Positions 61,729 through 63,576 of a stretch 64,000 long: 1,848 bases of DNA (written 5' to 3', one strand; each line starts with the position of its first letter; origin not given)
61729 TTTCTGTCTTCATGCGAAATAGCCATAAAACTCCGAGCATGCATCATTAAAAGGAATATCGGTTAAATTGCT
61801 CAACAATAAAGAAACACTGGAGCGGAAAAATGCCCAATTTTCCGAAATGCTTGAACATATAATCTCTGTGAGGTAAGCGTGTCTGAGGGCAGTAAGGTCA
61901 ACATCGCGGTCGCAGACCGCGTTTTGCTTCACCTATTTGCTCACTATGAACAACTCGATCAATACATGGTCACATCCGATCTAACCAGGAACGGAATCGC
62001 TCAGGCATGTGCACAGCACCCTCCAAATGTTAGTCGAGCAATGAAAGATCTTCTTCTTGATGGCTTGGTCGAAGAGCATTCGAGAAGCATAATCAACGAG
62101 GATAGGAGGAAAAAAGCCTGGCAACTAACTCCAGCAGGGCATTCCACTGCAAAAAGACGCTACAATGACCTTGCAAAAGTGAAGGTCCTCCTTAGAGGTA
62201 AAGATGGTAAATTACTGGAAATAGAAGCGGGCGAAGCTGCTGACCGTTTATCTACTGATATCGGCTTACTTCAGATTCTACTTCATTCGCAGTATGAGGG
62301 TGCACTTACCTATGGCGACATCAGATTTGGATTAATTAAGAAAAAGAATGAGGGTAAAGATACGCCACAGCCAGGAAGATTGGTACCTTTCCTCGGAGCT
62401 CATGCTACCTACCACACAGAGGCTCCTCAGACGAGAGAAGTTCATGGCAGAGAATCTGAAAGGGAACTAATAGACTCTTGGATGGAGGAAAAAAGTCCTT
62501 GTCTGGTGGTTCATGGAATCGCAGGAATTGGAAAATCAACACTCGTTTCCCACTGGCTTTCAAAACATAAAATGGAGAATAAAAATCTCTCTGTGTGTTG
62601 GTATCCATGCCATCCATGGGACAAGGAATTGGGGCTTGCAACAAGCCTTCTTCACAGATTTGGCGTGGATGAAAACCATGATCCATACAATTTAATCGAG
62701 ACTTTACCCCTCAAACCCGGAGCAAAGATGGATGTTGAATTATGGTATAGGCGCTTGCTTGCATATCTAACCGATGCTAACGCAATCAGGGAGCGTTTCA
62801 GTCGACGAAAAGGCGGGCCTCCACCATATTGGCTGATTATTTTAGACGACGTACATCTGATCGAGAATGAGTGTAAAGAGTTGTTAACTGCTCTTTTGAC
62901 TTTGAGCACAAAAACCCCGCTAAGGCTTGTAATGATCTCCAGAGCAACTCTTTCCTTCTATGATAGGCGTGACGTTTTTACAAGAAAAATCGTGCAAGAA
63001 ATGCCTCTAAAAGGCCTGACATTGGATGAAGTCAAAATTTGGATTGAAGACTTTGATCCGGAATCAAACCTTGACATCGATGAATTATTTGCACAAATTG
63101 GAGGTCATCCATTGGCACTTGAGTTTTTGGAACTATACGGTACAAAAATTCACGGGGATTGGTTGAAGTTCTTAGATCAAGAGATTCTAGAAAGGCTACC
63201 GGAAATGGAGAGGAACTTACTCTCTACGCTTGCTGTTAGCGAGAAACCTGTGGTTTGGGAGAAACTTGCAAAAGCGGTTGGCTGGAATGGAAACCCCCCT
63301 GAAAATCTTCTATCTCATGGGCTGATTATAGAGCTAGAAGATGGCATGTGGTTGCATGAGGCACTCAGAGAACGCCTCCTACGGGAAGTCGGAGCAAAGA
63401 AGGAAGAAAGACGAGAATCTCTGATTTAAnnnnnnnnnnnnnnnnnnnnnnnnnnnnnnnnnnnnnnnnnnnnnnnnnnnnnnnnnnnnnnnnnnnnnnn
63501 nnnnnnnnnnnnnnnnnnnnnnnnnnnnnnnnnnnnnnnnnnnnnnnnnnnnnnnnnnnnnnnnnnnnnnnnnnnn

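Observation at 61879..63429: N-terminal wHTH fused to a P-loop NTPase (compact STAND/AAA-like regulator)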

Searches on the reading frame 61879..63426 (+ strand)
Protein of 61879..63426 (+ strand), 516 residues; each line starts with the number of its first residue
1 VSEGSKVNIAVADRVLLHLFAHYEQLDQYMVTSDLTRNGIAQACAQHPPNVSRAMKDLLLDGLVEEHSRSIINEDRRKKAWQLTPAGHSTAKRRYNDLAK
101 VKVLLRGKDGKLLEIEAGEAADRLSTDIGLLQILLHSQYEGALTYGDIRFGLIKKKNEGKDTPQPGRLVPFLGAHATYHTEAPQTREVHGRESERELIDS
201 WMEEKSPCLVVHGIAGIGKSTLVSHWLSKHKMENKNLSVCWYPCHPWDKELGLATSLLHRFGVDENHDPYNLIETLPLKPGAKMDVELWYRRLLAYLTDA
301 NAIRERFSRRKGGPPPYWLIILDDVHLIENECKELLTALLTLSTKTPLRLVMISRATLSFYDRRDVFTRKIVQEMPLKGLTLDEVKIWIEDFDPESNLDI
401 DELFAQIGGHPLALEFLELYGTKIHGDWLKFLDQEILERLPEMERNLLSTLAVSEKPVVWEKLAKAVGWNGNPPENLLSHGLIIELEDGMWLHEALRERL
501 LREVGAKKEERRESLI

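Call 3: search_protein_families(library=pfam, proteins=[window:61879-63426:+], max_evalue=10)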
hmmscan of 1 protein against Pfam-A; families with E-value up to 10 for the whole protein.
window:61879-63426:+ (516 aa): 15 families
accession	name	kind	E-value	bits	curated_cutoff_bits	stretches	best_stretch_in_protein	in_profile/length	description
PF13191.12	AAA_16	-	1.2e-10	42.6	32.6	1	189-350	3-166/167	AAA ATPase domain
PF24883.2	NPHP3_N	-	5.1e-06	27.2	24.8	1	196-258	10-72/164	Nephrocystin 3, N-terminal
PF13401.12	AAA_22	-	6.4e-06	27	27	1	206-353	5-121/130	AAA domain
PF13545.12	HTH_Crp_2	-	5.8e-05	23.4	27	1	14-76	5-64/70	Crp-like helix-turn-helix domain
PF01637.24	ATPase_2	-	0.00032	21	33.2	1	191-345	4-141/225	ATPase domain predominantly from Archaea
PF25201.1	nSTAND6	-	0.00033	21.1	27.7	1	190-234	3-46/148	Novel STAND NTPase 6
PF00931.28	NB-ARC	-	0.0038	16.9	23.5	1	196-236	7-48/248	NB-ARC domain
PF05621.17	TniB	-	0.0058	16.5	22.4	1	196-235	25-64/189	Bacterial TniB protein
PF01443.25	Viral_helicase1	-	0.015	15.6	21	1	209-231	1-22/228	Viral superfamily 1 RNA helicase core domain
PF25199.1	nSTAND_NTPase5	-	0.021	15.1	34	1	193-241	24-75/145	Novel STAND NTPase 5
PF20703.3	nSTAND1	-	0.022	14.8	27.1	1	189-364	17-167/379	Novel STAND NTPase 1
PF03193.22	RsgA_GTPase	-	0.044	14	30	1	196-238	98-138/174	RsgA GTPase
PF13671.12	AAA_33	-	0.068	13.9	27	1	210-232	3-25/143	AAA domain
PF12802.13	MarR_2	-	0.083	13.5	27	1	35-66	21-52/61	MarR family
PF05729.18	NACHT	-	0.13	12.5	26.7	1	209-234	3-28/167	NACHT domain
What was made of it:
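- Closest known: Pfam ATPase_2. Different: The query itself is below the PF01637 threshold (21 bits against 33.2, call 3).
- No sensor domain is present (call 3). There are weak Pfam nSTAND6 and nSTAND1 hits (call 3).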

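Call 4: search_protein_families(library=ncbifam, proteins=[window:61879-63426:+], max_evalue=10)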
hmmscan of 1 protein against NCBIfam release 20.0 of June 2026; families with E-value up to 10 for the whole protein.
window:61879-63426:+ (516 aa): 8 families
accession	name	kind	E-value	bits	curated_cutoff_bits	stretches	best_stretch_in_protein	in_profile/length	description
TIGR03903.1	TOMM_kin_cyc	equivalog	0.00089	17.2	705.75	2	181-253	476-550/1267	TOMM system kinase/cyclase fusion protein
NF003420.0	PRK04841.1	equivalog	0.016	13.2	537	1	205-243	31-63/903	HTH-type transcriptional regulator MalT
NF006571.0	PRK09087.1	equivalog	0.017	14.9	297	1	196-230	35-69/228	DnaA regulatory inactivator HdaA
NF009067.0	PRK12402.1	equivalog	0.037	13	317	1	182-225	10-55/340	replication factor C small subunit 2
NF003226.0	PRK04195.1-1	equivalog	0.039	12.9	588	1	192-233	24-67/405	replication factor C large subunit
TIGR01587.1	cas3_core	equivalog_domain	0.059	12.5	102.45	1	319-372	127-177/358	CRISPR-associated helicase Cas3'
TIGR02998.1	RraA_entero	equivalog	0.14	12.3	241.25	1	103-149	51-97/161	ribonuclease E activity regulator RraA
TIGR02928.1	TIGR02928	subfamily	0.18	10.6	181.3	1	186-261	20-99/366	orc1/cdc6 family replication initiation protein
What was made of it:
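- On MalT / LAL regulators: NF003420 scores 13.2 bits against a cutoff of 537 (call 4).
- On Orc1/Cdc6 replication initiators: TIGR02928 scores 10.6 bits against a cutoff of 181.3 (call 4).
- Closest known: Pfam ATPase_2. Different: Orc1/Cdc6 models do not match (call 4).
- TIGR02928 gives a trace hit (call 4). TIGR02928 scores 10.6 bits against a cutoff of 181 (call 4).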

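Call 5: search_solved_structures(query=window:61879-63426:+, max_evalue=10, show_alignments=3)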
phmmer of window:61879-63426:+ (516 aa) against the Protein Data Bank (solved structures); distinct sequences matched with E-value up to 10: 6.
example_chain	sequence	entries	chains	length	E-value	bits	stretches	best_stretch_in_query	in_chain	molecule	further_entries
6mfv_A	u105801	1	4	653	1.2e-06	30.5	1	318-510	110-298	tetratricopeptide repeat sensor PH0952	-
7rzy_1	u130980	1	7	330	0.11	14.2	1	195-234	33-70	Tn6677 Vibrio cholerae transposon TnsC (VchTnsC)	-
7kym_A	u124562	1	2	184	0.31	12.7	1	27-99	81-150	MarR family transcriptional regulator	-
4ag7_A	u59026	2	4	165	0.38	12.4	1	265-326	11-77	GLUCOSAMINE-6-PHOSPHATE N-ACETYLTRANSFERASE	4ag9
22oz_A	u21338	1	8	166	0.42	12.2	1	35-93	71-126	Transcriptional regulator marR family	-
7ufi_1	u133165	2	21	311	1.2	10.7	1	195-229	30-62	VchTnsC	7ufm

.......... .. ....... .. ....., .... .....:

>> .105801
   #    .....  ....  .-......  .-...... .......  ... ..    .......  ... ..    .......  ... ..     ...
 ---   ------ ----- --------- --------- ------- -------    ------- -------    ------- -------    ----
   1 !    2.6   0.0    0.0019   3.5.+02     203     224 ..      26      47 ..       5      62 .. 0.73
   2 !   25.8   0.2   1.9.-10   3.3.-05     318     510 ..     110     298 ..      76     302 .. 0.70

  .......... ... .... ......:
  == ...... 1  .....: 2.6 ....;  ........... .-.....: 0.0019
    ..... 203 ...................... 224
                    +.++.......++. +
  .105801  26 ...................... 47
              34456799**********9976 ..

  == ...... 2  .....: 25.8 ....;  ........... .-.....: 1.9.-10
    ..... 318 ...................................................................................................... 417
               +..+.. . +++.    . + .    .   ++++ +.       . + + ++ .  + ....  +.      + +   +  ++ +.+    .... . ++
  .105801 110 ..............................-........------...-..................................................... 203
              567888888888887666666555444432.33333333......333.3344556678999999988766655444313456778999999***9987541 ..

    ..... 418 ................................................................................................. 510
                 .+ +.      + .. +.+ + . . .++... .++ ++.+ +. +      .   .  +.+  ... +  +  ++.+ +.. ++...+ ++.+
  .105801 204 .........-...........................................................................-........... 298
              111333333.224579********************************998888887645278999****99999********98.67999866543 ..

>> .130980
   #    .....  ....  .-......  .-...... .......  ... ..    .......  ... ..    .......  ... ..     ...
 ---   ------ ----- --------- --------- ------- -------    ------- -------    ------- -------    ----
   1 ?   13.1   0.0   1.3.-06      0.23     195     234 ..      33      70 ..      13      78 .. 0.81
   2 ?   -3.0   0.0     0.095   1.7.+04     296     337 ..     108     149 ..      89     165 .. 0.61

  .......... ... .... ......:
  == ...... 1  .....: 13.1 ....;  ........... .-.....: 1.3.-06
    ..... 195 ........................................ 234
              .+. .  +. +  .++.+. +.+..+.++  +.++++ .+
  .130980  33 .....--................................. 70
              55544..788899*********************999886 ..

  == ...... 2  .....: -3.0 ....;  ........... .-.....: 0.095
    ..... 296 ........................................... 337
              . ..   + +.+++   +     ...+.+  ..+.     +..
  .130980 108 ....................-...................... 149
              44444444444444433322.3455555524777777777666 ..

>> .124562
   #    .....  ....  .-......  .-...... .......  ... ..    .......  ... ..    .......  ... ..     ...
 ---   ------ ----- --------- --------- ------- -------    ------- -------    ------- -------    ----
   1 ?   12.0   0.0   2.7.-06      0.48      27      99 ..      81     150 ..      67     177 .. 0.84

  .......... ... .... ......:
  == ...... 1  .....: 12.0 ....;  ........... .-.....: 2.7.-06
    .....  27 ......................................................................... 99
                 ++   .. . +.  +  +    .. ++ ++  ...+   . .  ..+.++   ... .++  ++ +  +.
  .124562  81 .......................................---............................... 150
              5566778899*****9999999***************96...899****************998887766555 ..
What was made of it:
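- Tried and rejected: These gave only trace P-loop hits far below their cutoffs (calls 3, 4, 5).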

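Call 10: find_homologous_proteins(query=window:61879-63426:+, max_evalue=0.001)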
Query window:61879-63426:+ (516 aa): 501 proteins with E <= 0.001 among 8000 candidates; the best 120 are listed.
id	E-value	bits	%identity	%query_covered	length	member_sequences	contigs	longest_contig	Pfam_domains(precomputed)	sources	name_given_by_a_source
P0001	0.0e+0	1165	99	100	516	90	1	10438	PF24883.3,PF13401.13,PF13191.13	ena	-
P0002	0.0e+0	1012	84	100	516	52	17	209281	PF25201.1,PF24883.3,PF13191.13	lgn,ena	-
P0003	1.3e-222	758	65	100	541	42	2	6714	PF24883.3,PF13401.13,PF13191.13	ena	-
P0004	8.1e-221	752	64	100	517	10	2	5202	PF13401.13,PF13191.13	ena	-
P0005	4.2e-220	750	63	100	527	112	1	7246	PF13401.13,PF13191.13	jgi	-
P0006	6.1e-220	749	63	100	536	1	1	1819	PF13401.13,PF13191.13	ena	-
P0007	1.2e-219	748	64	100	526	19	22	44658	PF24883.3,PF13401.13,PF13191.13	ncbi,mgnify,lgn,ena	mgnify:CR=1 FL=1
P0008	2.0e-219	748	64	100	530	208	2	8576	PF24883.3,PF13401.13,PF13191.13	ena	-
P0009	4.1e-219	746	63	100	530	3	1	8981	PF24883.3,PF13401.13,PF13191.13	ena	-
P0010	6.5e-219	746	63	100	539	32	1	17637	PF24883.3,PF13401.13,PF13191.13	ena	-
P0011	1.5e-218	745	63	100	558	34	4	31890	PF24883.3,PF13401.13,PF13191.13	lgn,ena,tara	tara:strand:+ start:1178 stop:2854 length:1677 start_codon:yes stop_codon:yes gene_type:complete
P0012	1.2e-217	742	63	99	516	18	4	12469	PF13401.13,PF13191.13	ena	-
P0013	2.2e-217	741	63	100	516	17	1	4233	PF24883.3,PF13401.13,PF13191.13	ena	-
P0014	2.9e-217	740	63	100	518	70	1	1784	PF24883.3,PF13401.13,PF13191.13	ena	-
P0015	2.9e-217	740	63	99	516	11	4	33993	PF13401.13,PF13191.13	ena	-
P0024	3.3e-216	737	63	100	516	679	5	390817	PF13401.13,PF13191.13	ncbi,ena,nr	ncbi:MAG: AAA family ATPase [Candidatus Thermoplasmatota archaeon]|nr:AAA family ATPase [Candidatus 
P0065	4.6e-207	707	60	99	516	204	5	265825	PF25201.1,PF13401.13,PF13191.13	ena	-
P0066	6.3e-207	706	61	99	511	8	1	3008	PF13401.13,PF01637.25,PF13191.13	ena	-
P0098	4.5e-200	684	58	99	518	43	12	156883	PF13401.13,PF13191.13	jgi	jgi:DNA-binding MarR family transcriptional regulator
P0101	6.1e-199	680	59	97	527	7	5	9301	PF13401.13,PF01637.25,PF13191.13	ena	-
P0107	3.9e-196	671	58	98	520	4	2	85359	PF13545.13,PF13191.13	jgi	-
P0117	1.6e-193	662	56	97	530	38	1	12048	PF13401.13,PF01637.25,PF13191.13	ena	-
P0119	1.9e-193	662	57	97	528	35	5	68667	PF13401.13,PF13191.13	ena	-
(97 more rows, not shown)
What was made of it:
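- Checked: 501 database clusters match at E<=1e-3, and the best 120 are all full length (about 498-560 aa, 56-99% identical) (call 10).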

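Call 15: find_encoding_contigs(protein=P0024, flank=10000, max_places=2)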
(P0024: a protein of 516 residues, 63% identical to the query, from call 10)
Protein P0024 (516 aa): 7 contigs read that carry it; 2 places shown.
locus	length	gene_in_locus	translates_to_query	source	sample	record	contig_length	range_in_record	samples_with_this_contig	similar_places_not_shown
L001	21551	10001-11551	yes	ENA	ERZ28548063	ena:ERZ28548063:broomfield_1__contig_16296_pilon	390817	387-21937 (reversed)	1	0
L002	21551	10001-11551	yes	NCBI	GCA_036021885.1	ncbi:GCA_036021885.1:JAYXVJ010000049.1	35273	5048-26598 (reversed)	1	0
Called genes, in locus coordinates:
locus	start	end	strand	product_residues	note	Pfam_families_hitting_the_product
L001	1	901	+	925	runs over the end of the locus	PF02412:TSP_3 (weak)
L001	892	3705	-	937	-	PF00133:tRNA-synt_1, PF01406:tRNA-synt_1e (faint), PF09334:tRNA-synt_1g, PF13603:tRNA-synt_1_2, PF00133:tRNA-synt_1, PF08264:Anticodon_1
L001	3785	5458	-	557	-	PF01047:MarR (faint), PF12802:MarR_2 (faint), PF12840:HTH_20 (faint), PF13412:HTH_24 (faint), PF13601:HTH_34 (faint), PF24266:HTH_HVO_0163_N, PF01022:HTH_5 (weak)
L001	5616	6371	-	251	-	-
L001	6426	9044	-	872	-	-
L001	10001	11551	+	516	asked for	PF13191:AAA_16, PF13401:AAA_22 (faint)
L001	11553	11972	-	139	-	PF00085:Thioredoxin, PF13098:Thioredoxin_2, PF13728:TraF (weak), PF13905:Thioredoxin_8 (faint)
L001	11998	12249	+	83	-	-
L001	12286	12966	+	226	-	PF00132:Hexapep (weak), PF25084:LbH_EIF2B (faint), PF25087:GMPPB_C (weak), PF00132:Hexapep (weak)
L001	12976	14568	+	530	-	PF02878:PGM_PMM_I, PF02880:PGM_PMM_III (weak)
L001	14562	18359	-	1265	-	-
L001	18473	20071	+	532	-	PF01293:PEPCK_ATP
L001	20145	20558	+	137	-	-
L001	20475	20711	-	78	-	-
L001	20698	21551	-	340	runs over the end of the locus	PF00383:dCMP_cyt_deam_1, PF14437:MafB19-deam (weak), PF01872:RibD_C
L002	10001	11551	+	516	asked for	PF13191:AAA_16, PF13401:AAA_22 (faint)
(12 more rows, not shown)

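Call 16: find_encoding_contigs(protein=P0098, flank=10000, max_places=1)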
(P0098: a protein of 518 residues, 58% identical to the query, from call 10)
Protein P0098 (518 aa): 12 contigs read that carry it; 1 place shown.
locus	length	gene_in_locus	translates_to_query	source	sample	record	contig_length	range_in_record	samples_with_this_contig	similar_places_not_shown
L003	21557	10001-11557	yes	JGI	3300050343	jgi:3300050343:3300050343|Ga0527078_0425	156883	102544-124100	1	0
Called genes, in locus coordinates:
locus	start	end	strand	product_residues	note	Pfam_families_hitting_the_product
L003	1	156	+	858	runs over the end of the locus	PF02412:TSP_3 (weak)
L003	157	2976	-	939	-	PF00133:tRNA-synt_1, PF01406:tRNA-synt_1e (faint), PF09334:tRNA-synt_1g, PF13603:tRNA-synt_1_2, PF00133:tRNA-synt_1 (weak), PF08264:Anticodon_1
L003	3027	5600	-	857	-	PF01047:MarR (faint), PF12802:MarR_2 (faint), PF24266:HTH_HVO_0163_N, PF01022:HTH_5 (faint), PF13412:HTH_24 (faint), PF12840:HTH_20 (weak), PF25212:HVO_A0114 (faint)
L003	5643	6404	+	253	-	PF00753:Lactamase_B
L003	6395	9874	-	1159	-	PF24782:WD40_MABP1-WDR62_2nd (weak), PF24814:WD40_Prp19, PF24817:WD40_WDHD1_1st, PF25174:Beta-prop_THOC3, PF23381:Beta-prop_IFT122_1st, PF23414:Beta-prop_EML_2, PF25175:Beta-prop_WDR5, PF25174:Beta-prop_THOC3, +16 more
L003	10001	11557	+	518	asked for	PF13191:AAA_16, PF13401:AAA_22 (weak)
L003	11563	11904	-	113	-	PF00085:Thioredoxin, PF13098:Thioredoxin_2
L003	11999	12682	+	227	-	PF00834:Ribul_P_3_epim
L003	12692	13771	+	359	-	PF13439:Glyco_transf_4, PF13579:Glyco_trans_4_4, PF13692:Glyco_trans_1_4 (faint), PF00534:Glycos_transf_1 (weak)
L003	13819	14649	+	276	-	-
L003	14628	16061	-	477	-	PF01943:Polysacc_synt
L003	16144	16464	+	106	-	PF01722:BolA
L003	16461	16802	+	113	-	PF00462:Glutaredoxin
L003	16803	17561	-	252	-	PF01522:Polysacc_deac_1 (weak)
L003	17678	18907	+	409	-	PF00155:Aminotran_1_2, PF01041:DegT_DnrJ_EryC1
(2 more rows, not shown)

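Call 17: find_encoding_contigs(protein=P0119, flank=10000, max_places=1)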
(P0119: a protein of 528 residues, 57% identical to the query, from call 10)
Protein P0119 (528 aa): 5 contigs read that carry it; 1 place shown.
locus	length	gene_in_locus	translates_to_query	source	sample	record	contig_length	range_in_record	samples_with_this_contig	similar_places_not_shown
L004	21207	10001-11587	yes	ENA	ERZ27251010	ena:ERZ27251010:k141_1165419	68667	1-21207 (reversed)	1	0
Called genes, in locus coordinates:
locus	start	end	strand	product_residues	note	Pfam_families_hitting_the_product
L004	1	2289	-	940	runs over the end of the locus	PF00133:tRNA-synt_1, PF01406:tRNA-synt_1e (faint), PF09334:tRNA-synt_1g, PF13603:tRNA-synt_1_2, PF00133:tRNA-synt_1, PF08264:Anticodon_1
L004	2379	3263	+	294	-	PF00288:GHMP_kinases_N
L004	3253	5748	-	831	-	PF13412:HTH_24 (faint), PF01022:HTH_5 (faint), PF01047:MarR (faint), PF12802:MarR_2 (faint), PF12840:HTH_20 (faint), PF24266:HTH_HVO_0163_N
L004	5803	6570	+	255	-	PF00753:Lactamase_B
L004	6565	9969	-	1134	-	PF24817:WD40_WDHD1_1st, PF25174:Beta-prop_THOC3, PF25175:Beta-prop_WDR5, PF23381:Beta-prop_IFT122_1st, PF23414:Beta-prop_EML_2, PF24814:WD40_Prp19, PF24807:WD40_CDC20-Fz, PF25174:Beta-prop_THOC3, +16 more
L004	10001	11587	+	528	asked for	PF13191:AAA_16, PF13401:AAA_22 (weak)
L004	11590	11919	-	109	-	PF00085:Thioredoxin, PF13098:Thioredoxin_2, PF13728:TraF (faint)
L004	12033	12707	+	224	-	PF00834:Ribul_P_3_epim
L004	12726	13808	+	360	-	PF13439:Glyco_transf_4, PF13579:Glyco_trans_4_4, PF13692:Glyco_trans_1_4 (weak), PF00534:Glycos_transf_1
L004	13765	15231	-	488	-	PF01943:Polysacc_synt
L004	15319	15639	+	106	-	PF01722:BolA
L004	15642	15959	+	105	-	PF00462:Glutaredoxin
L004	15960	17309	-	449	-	PF03446:NAD_binding_2 (weak), PF03721:UDPG_MGDP_dh_N, PF00984:UDPG_MGDP_dh, PF03720:UDPG_MGDP_dh_C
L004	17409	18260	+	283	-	PF01061:ABC2_membrane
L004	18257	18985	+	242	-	PF00005:ABC_tran, PF13304:AAA_21 (faint)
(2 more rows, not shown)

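Call 18: find_encoding_contigs(protein=P0107, flank=10000, max_places=1)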
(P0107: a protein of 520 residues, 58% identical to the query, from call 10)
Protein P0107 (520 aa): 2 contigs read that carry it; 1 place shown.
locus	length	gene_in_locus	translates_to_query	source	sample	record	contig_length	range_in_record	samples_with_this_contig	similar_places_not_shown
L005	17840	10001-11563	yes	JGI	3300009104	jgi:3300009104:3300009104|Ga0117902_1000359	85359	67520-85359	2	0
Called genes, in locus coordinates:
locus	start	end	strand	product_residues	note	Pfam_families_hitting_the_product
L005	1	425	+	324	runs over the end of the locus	PF00288:GHMP_kinases_N (weak)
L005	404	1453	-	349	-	PF14811:TPD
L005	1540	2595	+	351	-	PF01757:Acyl_transf_3, PF07786:HGSNAT_cat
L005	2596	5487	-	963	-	PF00133:tRNA-synt_1, PF01406:tRNA-synt_1e (faint), PF09334:tRNA-synt_1g, PF13603:tRNA-synt_1_2, PF00133:tRNA-synt_1, PF08264:Anticodon_1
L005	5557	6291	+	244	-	PF00753:Lactamase_B, PF23023:Anti-Pycsar_Apyc1 (faint), PF12706:Lactamase_B_2 (weak)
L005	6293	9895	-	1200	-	PF00400:WD40 (faint), PF23414:Beta-prop_EML_2, PF25174:Beta-prop_THOC3, PF23381:Beta-prop_IFT122_1st, PF23414:Beta-prop_EML_2, PF24807:WD40_CDC20-Fz (weak), PF24817:WD40_WDHD1_1st, PF25175:Beta-prop_WDR5 (weak), +6 more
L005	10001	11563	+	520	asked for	PF13545:HTH_Crp_2 (weak), PF13191:AAA_16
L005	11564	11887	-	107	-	PF00085:Thioredoxin, PF13098:Thioredoxin_2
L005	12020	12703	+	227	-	PF00834:Ribul_P_3_epim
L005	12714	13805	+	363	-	PF13439:Glyco_transf_4, PF13579:Glyco_trans_4_4, PF13477:Glyco_trans_4_2 (weak), PF00534:Glycos_transf_1, PF13692:Glyco_trans_1_4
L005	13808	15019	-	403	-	-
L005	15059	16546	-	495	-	PF01943:Polysacc_synt, PF13440:Polysacc_synt_3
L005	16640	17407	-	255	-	-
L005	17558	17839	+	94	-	?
